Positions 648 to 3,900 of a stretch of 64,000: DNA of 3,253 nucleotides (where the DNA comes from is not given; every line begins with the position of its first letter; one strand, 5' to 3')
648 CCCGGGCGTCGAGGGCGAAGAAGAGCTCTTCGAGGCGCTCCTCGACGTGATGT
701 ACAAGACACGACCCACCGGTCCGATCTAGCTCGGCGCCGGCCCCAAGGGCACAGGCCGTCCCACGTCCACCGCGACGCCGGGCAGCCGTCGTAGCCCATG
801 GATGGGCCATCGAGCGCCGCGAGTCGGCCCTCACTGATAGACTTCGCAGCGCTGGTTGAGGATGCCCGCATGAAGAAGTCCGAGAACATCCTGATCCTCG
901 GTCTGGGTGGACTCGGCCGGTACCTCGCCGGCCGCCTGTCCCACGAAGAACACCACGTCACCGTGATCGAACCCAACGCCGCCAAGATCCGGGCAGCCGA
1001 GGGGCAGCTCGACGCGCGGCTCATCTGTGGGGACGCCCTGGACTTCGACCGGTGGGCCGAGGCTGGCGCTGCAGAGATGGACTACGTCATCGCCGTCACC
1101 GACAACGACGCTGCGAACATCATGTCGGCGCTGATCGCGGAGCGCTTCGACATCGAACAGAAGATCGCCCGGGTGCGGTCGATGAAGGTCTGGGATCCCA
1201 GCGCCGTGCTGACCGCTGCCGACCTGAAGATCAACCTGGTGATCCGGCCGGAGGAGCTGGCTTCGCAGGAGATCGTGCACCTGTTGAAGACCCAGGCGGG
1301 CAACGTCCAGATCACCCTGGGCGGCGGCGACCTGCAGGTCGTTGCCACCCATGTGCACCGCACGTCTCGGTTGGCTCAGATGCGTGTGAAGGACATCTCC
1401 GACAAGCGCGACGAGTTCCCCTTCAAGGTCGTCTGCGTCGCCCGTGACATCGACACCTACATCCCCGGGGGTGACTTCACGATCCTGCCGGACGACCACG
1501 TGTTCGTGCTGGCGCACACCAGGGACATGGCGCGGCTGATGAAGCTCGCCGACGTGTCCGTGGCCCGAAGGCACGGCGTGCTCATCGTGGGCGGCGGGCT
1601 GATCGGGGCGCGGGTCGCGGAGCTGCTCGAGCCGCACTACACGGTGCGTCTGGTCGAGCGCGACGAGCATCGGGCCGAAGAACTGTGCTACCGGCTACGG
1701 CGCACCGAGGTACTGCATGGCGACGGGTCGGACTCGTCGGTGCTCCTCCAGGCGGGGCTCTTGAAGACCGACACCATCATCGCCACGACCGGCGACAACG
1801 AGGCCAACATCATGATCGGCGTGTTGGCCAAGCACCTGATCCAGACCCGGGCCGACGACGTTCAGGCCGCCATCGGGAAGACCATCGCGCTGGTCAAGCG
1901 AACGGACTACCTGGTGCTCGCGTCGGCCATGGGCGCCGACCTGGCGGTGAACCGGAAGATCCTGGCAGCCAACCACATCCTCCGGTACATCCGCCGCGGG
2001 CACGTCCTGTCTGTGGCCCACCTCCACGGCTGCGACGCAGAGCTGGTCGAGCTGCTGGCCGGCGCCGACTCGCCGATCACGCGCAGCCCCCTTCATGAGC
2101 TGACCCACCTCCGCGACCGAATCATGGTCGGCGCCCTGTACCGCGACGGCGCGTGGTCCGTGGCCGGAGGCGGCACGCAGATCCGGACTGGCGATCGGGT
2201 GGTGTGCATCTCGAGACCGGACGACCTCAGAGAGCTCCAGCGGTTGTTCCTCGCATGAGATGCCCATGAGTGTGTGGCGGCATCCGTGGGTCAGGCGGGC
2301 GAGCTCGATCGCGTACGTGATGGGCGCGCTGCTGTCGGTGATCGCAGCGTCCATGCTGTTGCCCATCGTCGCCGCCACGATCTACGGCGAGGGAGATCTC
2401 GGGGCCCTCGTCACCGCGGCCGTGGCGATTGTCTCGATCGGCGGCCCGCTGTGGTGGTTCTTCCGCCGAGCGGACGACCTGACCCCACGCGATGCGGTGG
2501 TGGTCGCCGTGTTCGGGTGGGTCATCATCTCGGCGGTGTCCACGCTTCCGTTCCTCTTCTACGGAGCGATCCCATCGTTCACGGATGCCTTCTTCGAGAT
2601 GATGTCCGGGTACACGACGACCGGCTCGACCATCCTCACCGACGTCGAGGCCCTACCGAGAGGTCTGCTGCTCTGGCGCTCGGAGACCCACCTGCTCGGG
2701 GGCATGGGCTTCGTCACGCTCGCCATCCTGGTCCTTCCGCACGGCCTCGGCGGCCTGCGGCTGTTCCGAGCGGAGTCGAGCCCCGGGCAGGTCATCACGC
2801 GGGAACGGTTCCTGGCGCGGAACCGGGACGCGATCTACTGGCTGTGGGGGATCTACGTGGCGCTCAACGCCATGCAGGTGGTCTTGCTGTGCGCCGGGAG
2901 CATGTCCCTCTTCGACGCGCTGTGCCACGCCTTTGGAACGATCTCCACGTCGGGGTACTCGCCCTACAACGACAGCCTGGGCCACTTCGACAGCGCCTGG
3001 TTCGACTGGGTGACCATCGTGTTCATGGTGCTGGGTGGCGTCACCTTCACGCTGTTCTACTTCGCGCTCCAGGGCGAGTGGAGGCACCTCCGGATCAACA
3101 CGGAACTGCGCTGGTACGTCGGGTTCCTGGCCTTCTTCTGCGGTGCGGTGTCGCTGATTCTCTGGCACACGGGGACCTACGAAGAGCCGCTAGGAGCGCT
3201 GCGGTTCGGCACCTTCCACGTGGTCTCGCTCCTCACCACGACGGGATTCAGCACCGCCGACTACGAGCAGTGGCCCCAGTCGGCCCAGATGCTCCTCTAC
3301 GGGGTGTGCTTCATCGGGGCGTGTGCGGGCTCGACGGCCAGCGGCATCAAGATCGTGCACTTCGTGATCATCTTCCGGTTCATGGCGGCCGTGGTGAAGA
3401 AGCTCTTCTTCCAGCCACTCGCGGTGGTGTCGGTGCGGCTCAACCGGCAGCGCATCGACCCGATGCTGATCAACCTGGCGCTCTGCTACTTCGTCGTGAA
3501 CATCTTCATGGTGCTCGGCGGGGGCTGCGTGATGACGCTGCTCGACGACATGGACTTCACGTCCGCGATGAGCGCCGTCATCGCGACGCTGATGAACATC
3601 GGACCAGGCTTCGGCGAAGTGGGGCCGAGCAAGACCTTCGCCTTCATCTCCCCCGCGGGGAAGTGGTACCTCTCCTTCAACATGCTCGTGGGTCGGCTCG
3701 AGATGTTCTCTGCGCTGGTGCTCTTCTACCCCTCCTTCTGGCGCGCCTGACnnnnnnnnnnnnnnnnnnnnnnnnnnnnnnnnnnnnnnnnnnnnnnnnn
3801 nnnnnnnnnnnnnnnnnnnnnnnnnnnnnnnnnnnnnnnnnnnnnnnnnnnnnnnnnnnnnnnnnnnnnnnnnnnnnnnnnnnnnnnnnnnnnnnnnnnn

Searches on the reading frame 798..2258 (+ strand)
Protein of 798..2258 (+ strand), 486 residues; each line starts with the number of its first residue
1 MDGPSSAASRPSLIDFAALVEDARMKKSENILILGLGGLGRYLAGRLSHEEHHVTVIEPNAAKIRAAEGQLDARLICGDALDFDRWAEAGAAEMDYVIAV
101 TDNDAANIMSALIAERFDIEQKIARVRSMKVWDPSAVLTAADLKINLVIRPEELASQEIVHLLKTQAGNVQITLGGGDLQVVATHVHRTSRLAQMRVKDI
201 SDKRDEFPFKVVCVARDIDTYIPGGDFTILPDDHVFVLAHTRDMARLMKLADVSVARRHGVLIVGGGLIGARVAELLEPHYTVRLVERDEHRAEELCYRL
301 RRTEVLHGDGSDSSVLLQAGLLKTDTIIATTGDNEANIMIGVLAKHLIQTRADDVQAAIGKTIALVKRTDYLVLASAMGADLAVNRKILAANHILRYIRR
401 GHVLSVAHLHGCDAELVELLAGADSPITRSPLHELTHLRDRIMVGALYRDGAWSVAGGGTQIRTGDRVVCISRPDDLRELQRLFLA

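Call 7: search_protein_families(library=pfam, proteins=[window:798-2258:+], max_evalue=0.01)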
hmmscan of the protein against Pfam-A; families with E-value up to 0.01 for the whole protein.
window:798-2258:+ (486 aa): 14 families
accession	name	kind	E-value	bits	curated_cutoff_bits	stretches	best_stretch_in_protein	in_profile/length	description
PF02254.24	TrkA_N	-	2.9e-41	140.8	23.8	2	31-129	1-99/116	TrkA-N domain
PF02080.26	TrkA_C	-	5.2e-13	49.1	27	2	187-250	7-69/71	TrkA-C domain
PF13241.12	NAD_binding_7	-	3.9e-10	40.7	22.1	2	259-353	8-93/104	Putative NAD(P)-binding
PF03435.24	Sacchrp_dh_NADP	-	1e-08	36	25.1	1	261-335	1-80/129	Saccharopine dehydrogenase NADP binding domain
PF13460.12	NAD_binding_10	-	4.6e-08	33.6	27.2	1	37-106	4-73/184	NAD(P)H-binding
PF02558.23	ApbA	-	1.3e-06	28.6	22.2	1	31-65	1-37/150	Ketopantoate reductase PanE/ApbA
PF03807.23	F420_oxidored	-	2.4e-05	25.3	21.6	0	31-81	2-46/94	NADP oxidoreductase coenzyme F420-dependent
PF01488.26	Shikimate_DH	-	4.1e-05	24.1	24.3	0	257-335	11-87/138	Shikimate / quinate 5-dehydrogenase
PF01370.27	Epimerase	-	7.8e-05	22.6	20.9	0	31-100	1-71/240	NAD dependent epimerase/dehydratase family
PF02737.24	3HCDH_N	-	8.9e-05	22.9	22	0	31-116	2-89/180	3-hydroxyacyl-CoA dehydrogenase, NAD binding domain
PF06690.17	HcgC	-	0.00034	20.7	31.4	0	18-62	34-76/248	FeGP cofactor biosynthesis protein, methyltransferase HcgC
PF00070.33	Pyr_redox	-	0.00057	20.8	22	0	261-289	2-31/82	Pyridine nucleotide-disulphide oxidoreductase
PF01266.30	DAO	-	0.0017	18.4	27.9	0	261-290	2-32/353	FAD dependent oxidoreductase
PF02826.25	2-Hacid_dh_C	-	0.0045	16.8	25.1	0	28-65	36-73/178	D-isomer specific 2-hydroxyacid dehydrogenase, NAD binding domain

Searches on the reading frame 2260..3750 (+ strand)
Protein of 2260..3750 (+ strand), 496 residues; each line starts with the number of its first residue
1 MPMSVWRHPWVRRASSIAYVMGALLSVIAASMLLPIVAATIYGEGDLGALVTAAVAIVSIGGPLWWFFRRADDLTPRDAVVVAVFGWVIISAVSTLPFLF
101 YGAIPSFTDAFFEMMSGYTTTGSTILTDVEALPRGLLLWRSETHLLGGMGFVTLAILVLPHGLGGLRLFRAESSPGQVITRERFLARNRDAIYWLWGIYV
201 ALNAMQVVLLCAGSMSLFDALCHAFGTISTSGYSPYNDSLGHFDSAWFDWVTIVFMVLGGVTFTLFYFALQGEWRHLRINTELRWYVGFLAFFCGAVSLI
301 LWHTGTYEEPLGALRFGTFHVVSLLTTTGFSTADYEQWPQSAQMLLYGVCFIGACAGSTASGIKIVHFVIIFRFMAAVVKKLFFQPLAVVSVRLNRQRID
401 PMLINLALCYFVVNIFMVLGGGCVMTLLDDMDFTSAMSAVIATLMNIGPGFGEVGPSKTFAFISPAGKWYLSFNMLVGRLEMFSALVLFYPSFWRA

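Call 7: search_protein_families(library=pfam, proteins=[window:2260-3750:+], max_evalue=0.01)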
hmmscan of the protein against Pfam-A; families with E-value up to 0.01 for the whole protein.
window:2260-3750:+ (496 aa): 2 families
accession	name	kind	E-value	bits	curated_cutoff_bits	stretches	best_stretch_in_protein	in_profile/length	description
PF02386.22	TrkH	-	9.4e-57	193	27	2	54-283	9-252/502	Cation transport protein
PF20556.3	DUF6768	-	0.008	16.3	27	1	248-303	40-95/123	Family of unknown function (DUF6768)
